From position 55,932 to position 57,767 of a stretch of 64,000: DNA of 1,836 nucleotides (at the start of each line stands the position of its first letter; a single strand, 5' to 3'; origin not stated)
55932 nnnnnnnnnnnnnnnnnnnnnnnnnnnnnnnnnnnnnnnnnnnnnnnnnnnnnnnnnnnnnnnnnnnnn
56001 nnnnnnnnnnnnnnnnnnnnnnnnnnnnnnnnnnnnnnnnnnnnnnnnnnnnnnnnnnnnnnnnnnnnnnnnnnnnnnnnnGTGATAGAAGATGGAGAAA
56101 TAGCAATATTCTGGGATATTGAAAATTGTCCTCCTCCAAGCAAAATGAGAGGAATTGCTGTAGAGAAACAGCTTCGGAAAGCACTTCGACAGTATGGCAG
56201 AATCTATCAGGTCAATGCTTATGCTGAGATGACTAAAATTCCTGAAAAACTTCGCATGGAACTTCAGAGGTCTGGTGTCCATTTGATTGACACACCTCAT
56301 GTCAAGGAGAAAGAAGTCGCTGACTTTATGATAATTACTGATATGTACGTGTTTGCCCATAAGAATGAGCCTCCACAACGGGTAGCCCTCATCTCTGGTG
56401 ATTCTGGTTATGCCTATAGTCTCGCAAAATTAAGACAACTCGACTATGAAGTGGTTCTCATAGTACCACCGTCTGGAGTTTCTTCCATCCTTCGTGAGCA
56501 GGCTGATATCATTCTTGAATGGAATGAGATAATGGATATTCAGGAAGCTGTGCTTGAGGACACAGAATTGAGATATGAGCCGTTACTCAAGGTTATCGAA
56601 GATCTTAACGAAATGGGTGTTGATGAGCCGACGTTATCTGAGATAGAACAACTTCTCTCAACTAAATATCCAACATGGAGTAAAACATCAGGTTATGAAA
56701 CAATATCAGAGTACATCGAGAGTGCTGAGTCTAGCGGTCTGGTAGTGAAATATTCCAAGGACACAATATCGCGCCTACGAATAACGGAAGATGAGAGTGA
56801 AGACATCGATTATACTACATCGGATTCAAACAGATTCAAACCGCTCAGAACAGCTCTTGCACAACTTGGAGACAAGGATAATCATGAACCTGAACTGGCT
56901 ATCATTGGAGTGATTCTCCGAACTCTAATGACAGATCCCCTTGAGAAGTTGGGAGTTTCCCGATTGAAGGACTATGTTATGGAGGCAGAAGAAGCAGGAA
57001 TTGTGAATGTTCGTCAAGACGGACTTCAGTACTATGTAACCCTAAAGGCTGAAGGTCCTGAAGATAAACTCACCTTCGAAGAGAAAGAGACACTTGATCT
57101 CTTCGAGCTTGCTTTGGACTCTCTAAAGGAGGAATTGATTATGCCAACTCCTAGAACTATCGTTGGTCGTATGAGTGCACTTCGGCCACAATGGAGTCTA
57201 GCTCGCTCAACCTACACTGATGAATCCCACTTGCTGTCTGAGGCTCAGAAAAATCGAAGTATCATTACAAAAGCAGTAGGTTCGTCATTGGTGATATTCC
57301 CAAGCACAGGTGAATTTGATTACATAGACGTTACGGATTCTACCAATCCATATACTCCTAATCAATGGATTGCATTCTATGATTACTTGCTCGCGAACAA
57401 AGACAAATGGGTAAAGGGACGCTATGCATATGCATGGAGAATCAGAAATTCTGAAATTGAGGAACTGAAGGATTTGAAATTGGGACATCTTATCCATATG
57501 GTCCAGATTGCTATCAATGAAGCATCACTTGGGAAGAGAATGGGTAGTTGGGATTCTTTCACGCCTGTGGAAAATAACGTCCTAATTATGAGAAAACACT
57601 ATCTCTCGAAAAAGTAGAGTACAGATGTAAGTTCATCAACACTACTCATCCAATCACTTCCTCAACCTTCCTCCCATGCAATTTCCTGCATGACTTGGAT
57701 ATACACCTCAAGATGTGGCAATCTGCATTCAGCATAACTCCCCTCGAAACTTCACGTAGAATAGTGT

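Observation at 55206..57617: NYN nuclease with OST-HTH/LOTUS repeats, divergently paired with a P-loop-dead RecA-like protein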

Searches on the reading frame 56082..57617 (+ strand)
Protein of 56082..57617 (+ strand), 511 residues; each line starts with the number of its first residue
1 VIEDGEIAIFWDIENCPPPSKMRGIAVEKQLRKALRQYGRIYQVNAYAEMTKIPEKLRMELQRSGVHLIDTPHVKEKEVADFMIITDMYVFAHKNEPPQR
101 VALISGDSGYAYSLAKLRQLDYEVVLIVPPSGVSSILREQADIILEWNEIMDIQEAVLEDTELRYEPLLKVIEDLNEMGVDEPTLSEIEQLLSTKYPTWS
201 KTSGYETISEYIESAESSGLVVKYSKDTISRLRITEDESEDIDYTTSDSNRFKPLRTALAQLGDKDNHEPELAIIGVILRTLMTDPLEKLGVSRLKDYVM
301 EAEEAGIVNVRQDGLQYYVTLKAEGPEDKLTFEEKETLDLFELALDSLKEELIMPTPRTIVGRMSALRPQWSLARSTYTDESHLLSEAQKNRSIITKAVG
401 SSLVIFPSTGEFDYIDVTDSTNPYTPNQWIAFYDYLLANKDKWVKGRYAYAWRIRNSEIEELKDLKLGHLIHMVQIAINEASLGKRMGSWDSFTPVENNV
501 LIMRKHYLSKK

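Call 3: search_protein_families(library=pfam, proteins=[window:56082-57617:+], max_evalue=1)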
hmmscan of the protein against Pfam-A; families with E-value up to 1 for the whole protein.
window:56082-57617:+ (511 aa): 3 families
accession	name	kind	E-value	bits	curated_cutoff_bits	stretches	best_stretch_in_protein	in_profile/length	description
PF01936.24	NYN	-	1.1e-21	78.3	24.2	1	7-142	2-139/145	NYN domain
PF14418.11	OHA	-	1.2e-07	31.9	26.1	1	445-483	11-49/77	OST-HTH Associated domain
PF24620.1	DUF7625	-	0.16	12.5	27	0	336-361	14-39/95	Domain of unknown function (DUF7625)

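Call 4: search_protein_families(library=ncbifam, proteins=[window:56082-57617:+], max_evalue=1)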
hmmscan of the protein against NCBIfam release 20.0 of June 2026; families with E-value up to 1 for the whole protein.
window:56082-57617:+ (511 aa): 2 families
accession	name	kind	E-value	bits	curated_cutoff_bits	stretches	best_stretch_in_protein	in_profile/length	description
NF047861.1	LIC13259ECMBind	equivalog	0.004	17.1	250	0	126-225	14-114/143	LIC13259 family plasminogen/vitronectin/complement-binding protein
NF053754.1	TrpY_fam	subfamily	0.04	14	180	1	118-175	88-144/163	TrpY family transcription regulator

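Call 5: find_homologous_proteins(query=window:56082-57617:+)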
Query window:56082-57617:+ (511 aa): 15 proteins with E <= 0.001 among 8000 candidates.
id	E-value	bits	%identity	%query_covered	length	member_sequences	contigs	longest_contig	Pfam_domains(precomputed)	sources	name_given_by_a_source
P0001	0.0e+0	1080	100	96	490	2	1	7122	PF14418.12,PF01936.25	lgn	-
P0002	9.3e-257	871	74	100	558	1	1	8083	PF14418.12,PF01936.25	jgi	jgi:hypothetical protein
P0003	4.4e-184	631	54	100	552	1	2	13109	PF14418.12,PF01936.25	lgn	-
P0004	6.9e-152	525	51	96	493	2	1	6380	PF14418.12,PF01936.25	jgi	jgi:hypothetical protein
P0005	9.1e-148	511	48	98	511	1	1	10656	PF14418.12,PF01936.25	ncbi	ncbi:MAG: NYN domain-containing protein [Candidatus Thorarchaeota archaeon]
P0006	4.9e-131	456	47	93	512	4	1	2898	PF14418.12,PF01936.25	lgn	-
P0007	1.1e-130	455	46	94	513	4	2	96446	PF14418.12,PF01936.25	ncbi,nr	ncbi:MAG: NYN domain-containing protein [Candidatus Thorarchaeota archaeon]|nr:MAG: hypothetical pro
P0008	6.4e-129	449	45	93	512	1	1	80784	PF14418.12,PF01936.25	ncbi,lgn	ncbi:MAG: NYN domain-containing protein [Candidatus Thorarchaeota archaeon]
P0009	9.1e-129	449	47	90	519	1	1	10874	PF14418.12,PF01936.25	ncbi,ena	-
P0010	6.8e-128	446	45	94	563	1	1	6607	PF14418.12,PF01936.25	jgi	jgi:uncharacterized LabA/DUF88 family protein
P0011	6.3e-126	439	46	90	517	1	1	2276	PF14418.12,PF01936.25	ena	-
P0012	9.1e-119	416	74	49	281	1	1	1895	PF01936.25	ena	-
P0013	8.4e-112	393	42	93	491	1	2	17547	PF14418.12,PF01936.25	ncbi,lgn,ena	-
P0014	1.5e-98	349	39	91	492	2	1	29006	PF14418.12,PF01936.25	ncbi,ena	-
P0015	8.4e-69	251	40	62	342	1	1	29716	PF01936.25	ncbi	-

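Call 6: search_solved_structures(query=window:56082-57617:+, max_evalue=1, show_alignments=2)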
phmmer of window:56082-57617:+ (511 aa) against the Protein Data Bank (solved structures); distinct sequences matched with E-value up to 1: 3.
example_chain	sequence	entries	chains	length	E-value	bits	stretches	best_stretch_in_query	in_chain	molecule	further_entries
6fdl_A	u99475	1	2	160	7e-09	38.2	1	6-150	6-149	Meiosis regulator and mRNA stability factor 1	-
5yaa_A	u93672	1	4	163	1.5e-08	37.2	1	7-150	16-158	Meiosis regulator and mRNA stability factor 1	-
6nz1_A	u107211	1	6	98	0.45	12.5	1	109-193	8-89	Design construct XXA_GVDQ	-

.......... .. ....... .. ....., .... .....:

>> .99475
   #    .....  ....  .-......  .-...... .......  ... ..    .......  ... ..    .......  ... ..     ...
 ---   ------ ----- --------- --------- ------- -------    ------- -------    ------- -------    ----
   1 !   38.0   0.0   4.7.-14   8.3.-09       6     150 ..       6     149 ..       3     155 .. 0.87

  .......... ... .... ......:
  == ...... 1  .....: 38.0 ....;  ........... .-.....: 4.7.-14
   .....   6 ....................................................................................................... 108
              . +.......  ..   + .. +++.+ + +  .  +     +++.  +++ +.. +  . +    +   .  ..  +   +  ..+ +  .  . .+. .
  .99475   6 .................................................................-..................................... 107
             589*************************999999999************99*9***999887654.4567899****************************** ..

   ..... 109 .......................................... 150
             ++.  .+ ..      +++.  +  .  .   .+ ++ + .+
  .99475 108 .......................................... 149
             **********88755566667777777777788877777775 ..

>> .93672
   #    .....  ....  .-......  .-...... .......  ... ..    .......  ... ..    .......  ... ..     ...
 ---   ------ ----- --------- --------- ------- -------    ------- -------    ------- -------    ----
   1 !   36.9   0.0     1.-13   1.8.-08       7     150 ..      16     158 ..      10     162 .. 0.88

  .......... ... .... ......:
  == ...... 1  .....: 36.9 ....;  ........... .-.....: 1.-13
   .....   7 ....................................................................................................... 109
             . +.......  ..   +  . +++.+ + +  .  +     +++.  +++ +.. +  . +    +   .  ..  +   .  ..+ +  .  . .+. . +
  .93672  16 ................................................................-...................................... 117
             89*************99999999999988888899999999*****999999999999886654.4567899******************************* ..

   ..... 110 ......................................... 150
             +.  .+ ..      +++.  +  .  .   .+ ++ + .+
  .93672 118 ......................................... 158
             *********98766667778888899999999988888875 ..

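Call 9: find_encoding_contigs(protein=P0007, flank=6000, max_places=3)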
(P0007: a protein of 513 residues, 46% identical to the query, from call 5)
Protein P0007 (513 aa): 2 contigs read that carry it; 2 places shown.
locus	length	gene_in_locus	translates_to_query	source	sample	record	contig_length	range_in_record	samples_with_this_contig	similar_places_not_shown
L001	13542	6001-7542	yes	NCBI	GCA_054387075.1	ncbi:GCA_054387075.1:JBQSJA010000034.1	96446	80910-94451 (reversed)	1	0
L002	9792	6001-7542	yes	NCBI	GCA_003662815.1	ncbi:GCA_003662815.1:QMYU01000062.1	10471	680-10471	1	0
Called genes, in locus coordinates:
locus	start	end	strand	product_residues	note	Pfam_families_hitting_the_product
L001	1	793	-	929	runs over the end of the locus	PF00005:ABC_tran (faint), PF02463:SMC_N (faint), PF03193:RsgA_GTPase (faint), PF13191:AAA_16 (faint), PF13304:AAA_21 (faint), PF13555:AAA_29 (faint), PF17760:UvrA_inter, PF17755:UvrA_DNA-bind, +2 more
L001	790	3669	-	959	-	PF00005:ABC_tran (faint), PF02463:SMC_N (faint), PF13191:AAA_16 (faint), PF13555:AAA_29 (faint), PF20703:nSTAND1 (faint), PF17760:UvrA_inter, PF17755:UvrA_DNA-bind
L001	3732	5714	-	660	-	PF04851:ResIII, PF17757:UvrB_inter, PF27431:UvrB_3rd, PF00271:Helicase_C, PF12344:UvrB, PF02151:UVR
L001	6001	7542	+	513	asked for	PF01936:NYN, PF14418:OHA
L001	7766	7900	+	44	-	-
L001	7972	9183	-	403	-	-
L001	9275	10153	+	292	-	PF00339:Arrestin_N, PF02752:Arrestin_C (faint)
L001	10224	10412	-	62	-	-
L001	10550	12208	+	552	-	PF12773:DZR (weak), PF13240:Zn_Ribbon_1 (weak)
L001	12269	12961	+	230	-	-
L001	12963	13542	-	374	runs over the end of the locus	PF00155:Aminotran_1_2, PF01041:DegT_DnrJ_EryC1 (faint)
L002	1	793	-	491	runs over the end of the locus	PF17760:UvrA_inter, PF17755:UvrA_DNA-bind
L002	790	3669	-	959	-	PF00005:ABC_tran (faint), PF02463:SMC_N (faint), PF13191:AAA_16 (faint), PF13555:AAA_29 (faint), PF20703:nSTAND1 (faint), PF17760:UvrA_inter, PF17755:UvrA_DNA-bind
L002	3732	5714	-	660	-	PF04851:ResIII, PF17757:UvrB_inter, PF27431:UvrB_3rd, PF00271:Helicase_C, PF12344:UvrB, PF02151:UVR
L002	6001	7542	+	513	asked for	PF01936:NYN, PF14418:OHA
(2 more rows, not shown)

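Call 10: find_encoding_contigs(protein=P0008, flank=6000, max_places=3)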
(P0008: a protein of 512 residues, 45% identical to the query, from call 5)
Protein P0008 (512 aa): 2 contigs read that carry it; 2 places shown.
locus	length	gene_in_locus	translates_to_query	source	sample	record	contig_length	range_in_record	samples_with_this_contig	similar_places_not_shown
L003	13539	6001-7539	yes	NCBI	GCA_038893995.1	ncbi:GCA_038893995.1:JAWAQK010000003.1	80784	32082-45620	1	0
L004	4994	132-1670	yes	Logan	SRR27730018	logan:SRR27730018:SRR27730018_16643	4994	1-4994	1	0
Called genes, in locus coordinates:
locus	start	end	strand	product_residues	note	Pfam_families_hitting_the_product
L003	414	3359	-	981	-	PF00690:Cation_ATPase_N, PF00122:E1-E2_ATPase, PF00702:Hydrolase, PF13246:Cation_ATPase, PF00689:Cation_ATPase_C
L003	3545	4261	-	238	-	-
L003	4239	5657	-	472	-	PF26745:SPM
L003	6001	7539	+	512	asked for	PF01936:NYN, PF14418:OHA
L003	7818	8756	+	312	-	PF00892:EamA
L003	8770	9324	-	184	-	PF00009:GTP_EFTU (faint), PF00025:Arf, PF00071:Ras, PF01926:MMR_HSR1 (weak), PF04670:Gtr1_RagA (weak), PF08477:Roc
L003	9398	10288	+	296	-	PF04055:Radical_SAM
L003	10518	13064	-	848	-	PF05048:NosD, PF13229:Beta_helix, PF05048:NosD, PF13229:Beta_helix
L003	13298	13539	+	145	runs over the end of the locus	PF01629:DUF22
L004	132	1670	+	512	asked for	PF01936:NYN, PF14418:OHA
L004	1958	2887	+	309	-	PF00892:EamA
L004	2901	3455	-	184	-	PF00009:GTP_EFTU (faint), PF00025:Arf, PF00071:Ras, PF01926:MMR_HSR1 (weak), PF04670:Gtr1_RagA (weak), PF08477:Roc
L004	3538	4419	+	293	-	PF04055:Radical_SAM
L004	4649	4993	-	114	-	?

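Call 11: find_encoding_contigs(protein=P0002, flank=8000, max_places=2)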
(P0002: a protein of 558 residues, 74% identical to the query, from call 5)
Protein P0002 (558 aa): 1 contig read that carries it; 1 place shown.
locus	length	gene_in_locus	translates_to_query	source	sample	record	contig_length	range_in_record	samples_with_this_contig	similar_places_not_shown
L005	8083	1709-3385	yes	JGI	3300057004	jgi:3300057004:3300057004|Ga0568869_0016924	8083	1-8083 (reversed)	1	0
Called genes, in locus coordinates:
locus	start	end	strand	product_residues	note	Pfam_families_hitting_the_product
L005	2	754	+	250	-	?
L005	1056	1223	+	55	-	-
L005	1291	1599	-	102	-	-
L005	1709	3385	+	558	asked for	PF01936:NYN, PF14418:OHA (weak)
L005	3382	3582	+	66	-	-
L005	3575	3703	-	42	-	-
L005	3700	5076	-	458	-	PF23914:TPR_CcmH_CycH (weak), PF14559:TPR_19, PF13424:TPR_12 (weak), PF13428:TPR_14 (weak), PF13432:TPR_16 (weak), PF23914:TPR_CcmH_CycH, PF14559:TPR_19, PF13432:TPR_16, +21 more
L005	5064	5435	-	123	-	-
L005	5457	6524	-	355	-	PF13181:TPR_8 (faint), PF13424:TPR_12 (faint), PF13428:TPR_14 (faint), PF21033:RMD1-3 (faint), PF23914:TPR_CcmH_CycH (weak), PF25058:ARM_TT21 (faint), PF12895:ANAPC3 (faint), PF25063:ARM_TT21_C, +11 more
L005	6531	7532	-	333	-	PF13428:TPR_14 (faint), PF00515:TPR_1 (faint), PF07719:TPR_2 (faint), PF13374:TPR_10 (faint), PF13432:TPR_16 (faint), PF14559:TPR_19 (faint), PF23914:TPR_CcmH_CycH (weak), PF13424:TPR_12 (weak), +3 more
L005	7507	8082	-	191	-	?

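Call 12: find_encoding_contigs(protein=P0003, flank=8000, max_places=2)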
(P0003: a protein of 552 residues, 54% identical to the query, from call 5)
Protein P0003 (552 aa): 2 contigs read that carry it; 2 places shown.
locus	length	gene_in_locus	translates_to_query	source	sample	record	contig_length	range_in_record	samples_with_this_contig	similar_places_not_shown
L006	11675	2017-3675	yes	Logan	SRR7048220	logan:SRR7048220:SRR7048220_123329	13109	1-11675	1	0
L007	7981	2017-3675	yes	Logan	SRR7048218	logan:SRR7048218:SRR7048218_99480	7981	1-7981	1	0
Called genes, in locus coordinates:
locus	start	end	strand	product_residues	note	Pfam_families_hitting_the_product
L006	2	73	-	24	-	?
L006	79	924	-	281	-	PF01047:MarR (weak), PF12802:MarR_2 (weak), PF13404:HTH_AsnC-type (faint), PF13412:HTH_24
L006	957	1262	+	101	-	-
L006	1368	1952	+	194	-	PF08939:Bles03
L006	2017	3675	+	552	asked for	PF01936:NYN, PF14418:OHA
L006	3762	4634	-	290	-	-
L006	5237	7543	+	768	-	PF05547:Peptidase_M6 (faint)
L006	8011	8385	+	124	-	-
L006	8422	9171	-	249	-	PF18754:Nmad3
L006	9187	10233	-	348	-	PF04055:Radical_SAM, PF13186:SPASM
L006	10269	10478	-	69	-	-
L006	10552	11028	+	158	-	PF13274:SocA_Panacea (weak)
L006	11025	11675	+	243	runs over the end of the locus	-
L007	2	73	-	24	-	?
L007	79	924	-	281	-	PF01047:MarR (weak), PF12802:MarR_2 (weak), PF13404:HTH_AsnC-type (faint), PF13412:HTH_24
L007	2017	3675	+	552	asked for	PF01936:NYN, PF14418:OHA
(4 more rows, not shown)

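Call 13: find_encoding_contigs(protein=P0005, flank=8000, max_places=2)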
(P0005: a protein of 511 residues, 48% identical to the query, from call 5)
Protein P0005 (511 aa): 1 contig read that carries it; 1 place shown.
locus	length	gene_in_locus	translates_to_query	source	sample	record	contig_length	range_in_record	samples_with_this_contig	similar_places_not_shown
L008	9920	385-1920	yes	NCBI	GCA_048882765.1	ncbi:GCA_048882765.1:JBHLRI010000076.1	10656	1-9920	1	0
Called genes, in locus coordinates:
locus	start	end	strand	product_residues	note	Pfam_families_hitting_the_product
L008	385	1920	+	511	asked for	PF01936:NYN, PF14418:OHA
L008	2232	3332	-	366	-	-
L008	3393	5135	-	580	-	-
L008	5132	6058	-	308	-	-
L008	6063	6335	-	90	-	-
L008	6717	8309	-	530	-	PF01507:PAPS_reduct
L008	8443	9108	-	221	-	-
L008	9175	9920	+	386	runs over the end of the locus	-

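Call 29: predict_structure(alignment_id=A2)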
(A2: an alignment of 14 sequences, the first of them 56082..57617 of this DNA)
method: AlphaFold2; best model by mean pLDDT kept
length: 511 residues; sequences in the alignment: 14
mean_pLDDT: 83.4   pTM: 0.45
mean pLDDT of the five models: 83.4, 83.1, 82.8, 82.6, 81.5
residues with pLDDT >= 90: 164; 70-90: 299; 50-70: 18; < 50: 30
segments of 3 or more residues with pLDDT < 50: 1-3, 155-162, 236-249, 324-328
pLDDT, mean of each block of 10 residues (from residue 1): 74 85 85 88 90 86 90 69 92 89 90 91 90 80 88 51 72 82 87 85 81 79 77 57 35 83 82 88 81 86 80 86 54 88 96 92 89 84 86 85 87 89 94 95 87 92 95 94 82 91 94 84
secondary structure, 60 per line:
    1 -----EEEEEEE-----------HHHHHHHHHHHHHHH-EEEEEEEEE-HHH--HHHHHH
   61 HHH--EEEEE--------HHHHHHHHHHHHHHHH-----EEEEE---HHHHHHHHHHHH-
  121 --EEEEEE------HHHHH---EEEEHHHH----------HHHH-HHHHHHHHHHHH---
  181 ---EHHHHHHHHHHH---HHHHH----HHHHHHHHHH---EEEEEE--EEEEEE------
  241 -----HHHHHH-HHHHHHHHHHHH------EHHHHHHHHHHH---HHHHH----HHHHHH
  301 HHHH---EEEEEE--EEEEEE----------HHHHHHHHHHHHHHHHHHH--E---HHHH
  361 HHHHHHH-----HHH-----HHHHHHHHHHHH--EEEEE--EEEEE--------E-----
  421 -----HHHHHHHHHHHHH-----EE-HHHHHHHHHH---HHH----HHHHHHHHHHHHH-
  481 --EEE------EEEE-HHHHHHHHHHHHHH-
elements in order: E6-12 H24-38 E40-48 H55-63 E66-70 H79-94 E100-104 H108-119 E123-128 H135-139 E143-146 H147-150 H161-164 H166-177 H185-195 H199-203 H208-217 E221-226 E229-234 H246-251 H253-264 H272-282 H286-290 H295-304 E308-313 E316-321 H332-350 H357-367 H381-392 E395-399 E402-406 H426-438 H447-456 H467-479 E483-485 E492-495 H497-510

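Call 32: fold_search(model_id=the predicted structure, library=pdb)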
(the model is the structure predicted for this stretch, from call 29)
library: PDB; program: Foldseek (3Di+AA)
matches with E <= 10: 1364; with E <= 0.001: 8
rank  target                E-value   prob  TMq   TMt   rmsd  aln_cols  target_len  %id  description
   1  5yaa_C                2.7e-10  1.00  0.28  0.91   1.5       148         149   25  Crystal structure of Marf1 NYN domain from Mus musculus (released 2018-10-03)
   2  6fdl_B                2.7e-10  1.00  0.28  0.90   2.0       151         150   24  Crystal structure of the NYN domain of human MARF1 (released 2018-11-07)
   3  5yaa_A                5.8e-10  1.00  0.28  0.90   1.7       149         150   25  Crystal structure of Marf1 NYN domain from Mus musculus (released 2018-10-03)
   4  5yaa_D                6.2e-10  1.00  0.28  0.90   1.8       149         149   25  Crystal structure of Marf1 NYN domain from Mus musculus (released 2018-10-03)
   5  6fdl_A                2.3e-09  1.00  0.27  0.88   1.6       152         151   24  Crystal structure of the NYN domain of human MARF1 (released 2018-11-07)
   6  2qip                  1.3e-06  1.00  0.24  0.68   3.8       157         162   20  Crystal structure of a protein of unknown function VPA0982 from Vibrio parahaemolyticus RIMD 2210633 (released 2007-07-24)
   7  9gc3_A                7.9e-04  0.87  0.15  0.14  28.7       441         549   10  yeast TFIIIC TauB subcomplex bound to a tRNA gene (released 2024-11-27)
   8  8iue_P                9.3e-04  0.96  0.12  0.19  20.5       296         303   12  RNA polymerase III pre-initiation complex melting complex 1 (released 2023-05-24)
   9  1fnn_A                2.9e-03  0.57  0.12  0.15  19.1       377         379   12  CRYSTAL STRUCTURE OF CDC6P FROM PYROBACULUM AEROPHILUM (released 2000-10-04)
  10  7jpq_D                5.1e-03  0.54  0.13  0.16  22.6       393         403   11  ORC-O2-5: Human Origin Recognition Complex (ORC) with subunits 2,3,4,5 (released 2020-09-02)
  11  2v1u_A                8.3e-03  0.41  0.13  0.16  24.8       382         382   12  STRUCTURE OF THE AEROPYRUM PERNIX ORC1 PROTEIN IN COMPLEX WITH DNA (released 2007-09-18)
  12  6lk2_C                1.0e-02  0.69  0.15  0.20  12.4       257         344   10  Crystal structure of Providencia alcalifaciens 3-dehydroquinate synthase (DHQS) in complex with Mg2+, NAD and chloroge (released 2020-07-29)
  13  2vxz                  1.1e-02  0.91  0.11  0.29  16.4       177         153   16  Crystal Structure of hypothetical protein PyrSV_gp04 from Pyrobaculum spherical virus (released 2009-11-17)
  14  1gcu                  1.3e-02  0.84  0.17  0.25  11.7       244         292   12  CRYSTAL STRUCTURE OF RAT BILIVERDIN REDUCTASE AT 1.4 A (released 2001-02-08)
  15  8b9w_B                1.4e-02  0.63  0.14  0.20  15.8       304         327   12  Cysteine Synthase from Trypanosoma theileri with PLP bound (released 2023-05-31)
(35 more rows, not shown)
